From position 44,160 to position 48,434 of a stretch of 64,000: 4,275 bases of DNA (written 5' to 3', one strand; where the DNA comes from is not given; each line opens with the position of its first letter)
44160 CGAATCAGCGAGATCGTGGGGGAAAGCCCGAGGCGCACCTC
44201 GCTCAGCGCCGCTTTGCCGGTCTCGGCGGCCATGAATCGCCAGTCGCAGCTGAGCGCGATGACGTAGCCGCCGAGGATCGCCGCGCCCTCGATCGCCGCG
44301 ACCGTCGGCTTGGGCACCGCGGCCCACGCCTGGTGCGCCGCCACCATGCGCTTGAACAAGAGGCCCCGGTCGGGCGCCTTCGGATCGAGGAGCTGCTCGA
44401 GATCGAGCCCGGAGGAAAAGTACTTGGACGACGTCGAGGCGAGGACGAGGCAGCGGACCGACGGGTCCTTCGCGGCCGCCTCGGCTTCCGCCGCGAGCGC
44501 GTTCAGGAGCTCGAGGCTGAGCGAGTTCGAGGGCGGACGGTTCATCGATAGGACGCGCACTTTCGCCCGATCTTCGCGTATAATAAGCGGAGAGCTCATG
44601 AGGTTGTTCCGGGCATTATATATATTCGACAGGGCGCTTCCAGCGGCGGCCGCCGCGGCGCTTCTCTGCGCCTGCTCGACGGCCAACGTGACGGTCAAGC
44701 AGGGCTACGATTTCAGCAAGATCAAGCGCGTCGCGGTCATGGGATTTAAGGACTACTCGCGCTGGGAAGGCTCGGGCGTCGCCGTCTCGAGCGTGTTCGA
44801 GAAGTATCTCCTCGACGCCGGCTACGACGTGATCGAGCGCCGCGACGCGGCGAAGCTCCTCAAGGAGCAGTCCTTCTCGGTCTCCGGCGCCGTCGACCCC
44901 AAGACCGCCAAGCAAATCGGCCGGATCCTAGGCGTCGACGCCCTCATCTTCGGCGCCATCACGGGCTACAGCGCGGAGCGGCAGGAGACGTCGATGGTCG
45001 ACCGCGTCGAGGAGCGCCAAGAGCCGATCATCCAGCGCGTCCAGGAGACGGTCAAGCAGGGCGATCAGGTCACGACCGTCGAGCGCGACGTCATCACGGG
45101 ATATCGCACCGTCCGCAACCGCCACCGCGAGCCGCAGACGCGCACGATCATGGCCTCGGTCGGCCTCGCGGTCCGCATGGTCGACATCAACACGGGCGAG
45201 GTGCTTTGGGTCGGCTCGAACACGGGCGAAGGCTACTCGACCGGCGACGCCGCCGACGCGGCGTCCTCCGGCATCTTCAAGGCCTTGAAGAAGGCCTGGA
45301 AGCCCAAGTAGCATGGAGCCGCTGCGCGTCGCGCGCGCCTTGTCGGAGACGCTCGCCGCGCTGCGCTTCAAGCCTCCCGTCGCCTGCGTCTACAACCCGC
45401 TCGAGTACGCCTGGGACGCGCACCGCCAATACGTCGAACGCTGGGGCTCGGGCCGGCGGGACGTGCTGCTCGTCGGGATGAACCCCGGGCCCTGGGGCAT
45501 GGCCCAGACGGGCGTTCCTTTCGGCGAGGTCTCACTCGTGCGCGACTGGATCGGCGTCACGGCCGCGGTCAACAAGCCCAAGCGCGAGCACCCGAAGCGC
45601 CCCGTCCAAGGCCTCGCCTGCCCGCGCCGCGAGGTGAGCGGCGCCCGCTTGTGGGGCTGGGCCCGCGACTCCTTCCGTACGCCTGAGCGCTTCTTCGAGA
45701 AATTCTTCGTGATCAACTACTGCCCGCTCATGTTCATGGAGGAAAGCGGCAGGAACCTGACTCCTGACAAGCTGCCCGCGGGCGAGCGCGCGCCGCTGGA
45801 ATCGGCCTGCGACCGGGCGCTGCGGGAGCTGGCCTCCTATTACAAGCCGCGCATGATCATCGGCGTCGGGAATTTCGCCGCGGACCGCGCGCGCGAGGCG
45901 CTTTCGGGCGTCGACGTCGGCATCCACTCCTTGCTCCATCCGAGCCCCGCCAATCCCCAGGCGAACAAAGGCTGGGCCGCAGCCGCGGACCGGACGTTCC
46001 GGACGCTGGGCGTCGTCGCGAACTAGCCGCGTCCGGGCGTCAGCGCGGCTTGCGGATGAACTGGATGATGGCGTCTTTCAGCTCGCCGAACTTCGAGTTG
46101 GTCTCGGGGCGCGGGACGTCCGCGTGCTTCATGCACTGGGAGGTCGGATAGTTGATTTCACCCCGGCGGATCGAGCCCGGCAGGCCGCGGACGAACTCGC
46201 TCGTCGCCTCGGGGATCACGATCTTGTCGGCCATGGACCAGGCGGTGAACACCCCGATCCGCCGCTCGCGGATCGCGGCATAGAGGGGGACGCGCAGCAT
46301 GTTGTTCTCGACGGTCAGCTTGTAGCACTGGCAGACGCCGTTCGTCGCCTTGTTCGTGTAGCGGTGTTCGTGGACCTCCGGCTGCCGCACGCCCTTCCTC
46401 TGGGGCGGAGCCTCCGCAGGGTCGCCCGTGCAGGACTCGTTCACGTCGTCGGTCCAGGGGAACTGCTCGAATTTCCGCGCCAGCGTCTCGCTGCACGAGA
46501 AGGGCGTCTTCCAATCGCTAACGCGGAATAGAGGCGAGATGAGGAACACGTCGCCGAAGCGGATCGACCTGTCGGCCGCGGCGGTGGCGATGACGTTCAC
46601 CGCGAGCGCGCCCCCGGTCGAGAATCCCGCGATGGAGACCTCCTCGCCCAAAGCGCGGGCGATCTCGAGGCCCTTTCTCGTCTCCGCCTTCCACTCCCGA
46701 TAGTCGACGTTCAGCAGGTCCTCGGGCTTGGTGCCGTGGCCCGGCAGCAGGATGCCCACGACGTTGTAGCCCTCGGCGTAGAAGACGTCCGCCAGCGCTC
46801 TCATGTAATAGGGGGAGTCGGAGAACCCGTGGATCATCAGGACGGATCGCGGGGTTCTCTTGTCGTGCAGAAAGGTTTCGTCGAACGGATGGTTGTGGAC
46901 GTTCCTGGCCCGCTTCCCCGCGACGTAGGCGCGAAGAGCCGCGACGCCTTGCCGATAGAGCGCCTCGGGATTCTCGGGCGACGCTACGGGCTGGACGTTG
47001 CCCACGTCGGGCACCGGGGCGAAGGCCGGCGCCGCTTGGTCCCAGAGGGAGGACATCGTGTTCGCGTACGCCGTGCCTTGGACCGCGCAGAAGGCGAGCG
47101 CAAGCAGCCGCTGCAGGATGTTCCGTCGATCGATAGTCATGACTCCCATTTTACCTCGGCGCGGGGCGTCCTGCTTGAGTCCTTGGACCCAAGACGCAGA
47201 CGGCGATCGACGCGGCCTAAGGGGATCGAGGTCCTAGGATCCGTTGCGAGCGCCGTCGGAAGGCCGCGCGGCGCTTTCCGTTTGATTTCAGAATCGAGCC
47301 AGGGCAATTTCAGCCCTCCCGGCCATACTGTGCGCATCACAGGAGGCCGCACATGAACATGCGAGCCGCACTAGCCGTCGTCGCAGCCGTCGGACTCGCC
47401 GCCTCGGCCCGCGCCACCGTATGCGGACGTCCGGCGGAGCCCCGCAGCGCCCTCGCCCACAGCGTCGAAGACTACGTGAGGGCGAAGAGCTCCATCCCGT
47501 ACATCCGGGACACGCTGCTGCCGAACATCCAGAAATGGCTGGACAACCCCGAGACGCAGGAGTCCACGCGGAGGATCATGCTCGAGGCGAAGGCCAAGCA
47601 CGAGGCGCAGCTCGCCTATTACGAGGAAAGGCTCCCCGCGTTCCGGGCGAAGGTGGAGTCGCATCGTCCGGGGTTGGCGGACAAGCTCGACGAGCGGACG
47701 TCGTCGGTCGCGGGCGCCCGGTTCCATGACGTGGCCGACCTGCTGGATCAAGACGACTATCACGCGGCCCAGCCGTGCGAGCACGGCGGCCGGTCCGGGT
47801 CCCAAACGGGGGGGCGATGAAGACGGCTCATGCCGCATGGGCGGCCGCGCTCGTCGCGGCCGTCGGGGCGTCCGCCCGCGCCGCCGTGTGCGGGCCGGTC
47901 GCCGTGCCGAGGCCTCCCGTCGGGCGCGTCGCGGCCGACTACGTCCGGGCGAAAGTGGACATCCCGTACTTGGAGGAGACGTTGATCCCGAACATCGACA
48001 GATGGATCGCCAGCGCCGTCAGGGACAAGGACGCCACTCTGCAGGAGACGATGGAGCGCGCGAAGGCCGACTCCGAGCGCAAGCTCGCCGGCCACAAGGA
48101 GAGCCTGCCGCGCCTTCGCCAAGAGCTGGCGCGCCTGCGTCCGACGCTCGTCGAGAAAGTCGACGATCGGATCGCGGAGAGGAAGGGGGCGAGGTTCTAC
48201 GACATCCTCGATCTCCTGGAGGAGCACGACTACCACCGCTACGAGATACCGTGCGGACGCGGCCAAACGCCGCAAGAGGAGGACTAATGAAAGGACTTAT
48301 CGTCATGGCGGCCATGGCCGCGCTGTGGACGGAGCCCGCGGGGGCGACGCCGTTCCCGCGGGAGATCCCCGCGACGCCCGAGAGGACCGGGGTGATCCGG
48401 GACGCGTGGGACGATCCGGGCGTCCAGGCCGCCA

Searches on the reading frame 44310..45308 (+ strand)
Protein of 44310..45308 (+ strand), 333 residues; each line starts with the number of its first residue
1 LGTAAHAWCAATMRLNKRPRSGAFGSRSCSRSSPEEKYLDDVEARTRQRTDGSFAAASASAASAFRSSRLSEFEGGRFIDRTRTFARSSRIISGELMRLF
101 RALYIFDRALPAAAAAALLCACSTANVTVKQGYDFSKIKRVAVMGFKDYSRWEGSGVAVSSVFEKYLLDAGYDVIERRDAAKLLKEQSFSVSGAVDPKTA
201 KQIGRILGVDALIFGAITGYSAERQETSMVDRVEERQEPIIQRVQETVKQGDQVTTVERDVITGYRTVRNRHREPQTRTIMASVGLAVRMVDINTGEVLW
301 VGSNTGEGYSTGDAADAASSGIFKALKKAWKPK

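Call 24: search_protein_families(library=pfam, proteins=[window:44310-45308:+])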
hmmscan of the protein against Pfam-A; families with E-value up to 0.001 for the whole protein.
window:44310-45308:+ (333 aa): 2 families
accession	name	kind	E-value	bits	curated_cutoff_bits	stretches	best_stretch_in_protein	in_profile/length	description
PF03783.19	CsgG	-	3.6e-12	46.5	20.8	1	142-223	13-104/210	Curli production assembly/transport component CsgG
PF05643.16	GNA1162-like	-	9e-05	22.6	25.9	0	282-311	104-133/185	Putative lipoprotein GNA1162-like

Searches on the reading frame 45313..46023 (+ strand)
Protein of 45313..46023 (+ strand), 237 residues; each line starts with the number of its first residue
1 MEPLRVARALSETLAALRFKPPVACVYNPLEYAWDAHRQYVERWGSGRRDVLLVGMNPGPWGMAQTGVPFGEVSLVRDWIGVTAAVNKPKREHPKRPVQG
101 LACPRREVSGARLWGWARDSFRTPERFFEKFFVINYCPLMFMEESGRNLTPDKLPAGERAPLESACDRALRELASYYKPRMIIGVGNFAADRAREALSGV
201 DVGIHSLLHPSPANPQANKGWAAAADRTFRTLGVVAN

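Call 24: search_protein_families(library=pfam, proteins=[window:45313-46023:+])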
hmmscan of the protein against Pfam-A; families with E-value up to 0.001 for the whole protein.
window:45313-46023:+ (237 aa): 1 family
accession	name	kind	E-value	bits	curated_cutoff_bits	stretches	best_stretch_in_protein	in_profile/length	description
PF03167.25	UDG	-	1.6e-09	38.4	24.3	1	49-217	8-125/141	Uracil DNA glycosylase superfamily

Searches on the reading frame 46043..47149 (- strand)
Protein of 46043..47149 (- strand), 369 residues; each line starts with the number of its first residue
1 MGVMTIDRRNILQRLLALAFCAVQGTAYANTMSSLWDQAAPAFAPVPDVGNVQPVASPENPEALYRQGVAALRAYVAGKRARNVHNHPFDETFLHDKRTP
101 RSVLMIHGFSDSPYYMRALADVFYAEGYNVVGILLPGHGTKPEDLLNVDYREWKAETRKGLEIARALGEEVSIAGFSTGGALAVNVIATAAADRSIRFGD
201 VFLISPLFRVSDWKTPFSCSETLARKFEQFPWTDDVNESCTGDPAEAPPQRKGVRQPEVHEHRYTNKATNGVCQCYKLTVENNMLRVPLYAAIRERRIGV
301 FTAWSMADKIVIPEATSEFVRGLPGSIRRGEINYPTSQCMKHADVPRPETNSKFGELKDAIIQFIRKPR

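Call 24: search_protein_families(library=pfam, proteins=[window:46043-47149:-])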
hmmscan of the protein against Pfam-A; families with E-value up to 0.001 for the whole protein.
window:46043-47149:- (369 aa): 2 families
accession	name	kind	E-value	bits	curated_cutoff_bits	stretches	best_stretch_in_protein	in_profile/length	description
PF12697.13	Abhydrolase_6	-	6.1e-09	37.3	26.3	1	103-245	1-135/217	Alpha/beta hydrolase family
PF12146.15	Hydrolase_4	-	6.6e-08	32.6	27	1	102-324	6-218/239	Serine aminopeptidase, S33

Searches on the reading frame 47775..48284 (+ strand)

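Call 37: search_protein_families(library=pfam, proteins=[window:47775-48284:+], max_evalue=0.01)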
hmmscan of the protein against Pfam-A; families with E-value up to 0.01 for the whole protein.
window:47775-48284:+ (170 aa): 1 family
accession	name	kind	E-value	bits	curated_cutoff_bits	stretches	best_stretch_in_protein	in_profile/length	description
PF16515.11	HIP1_clath_bdg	-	0.0016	19.2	28.8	1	84-122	27-65/99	Clathrin-binding domain of Huntingtin-interacting protein 1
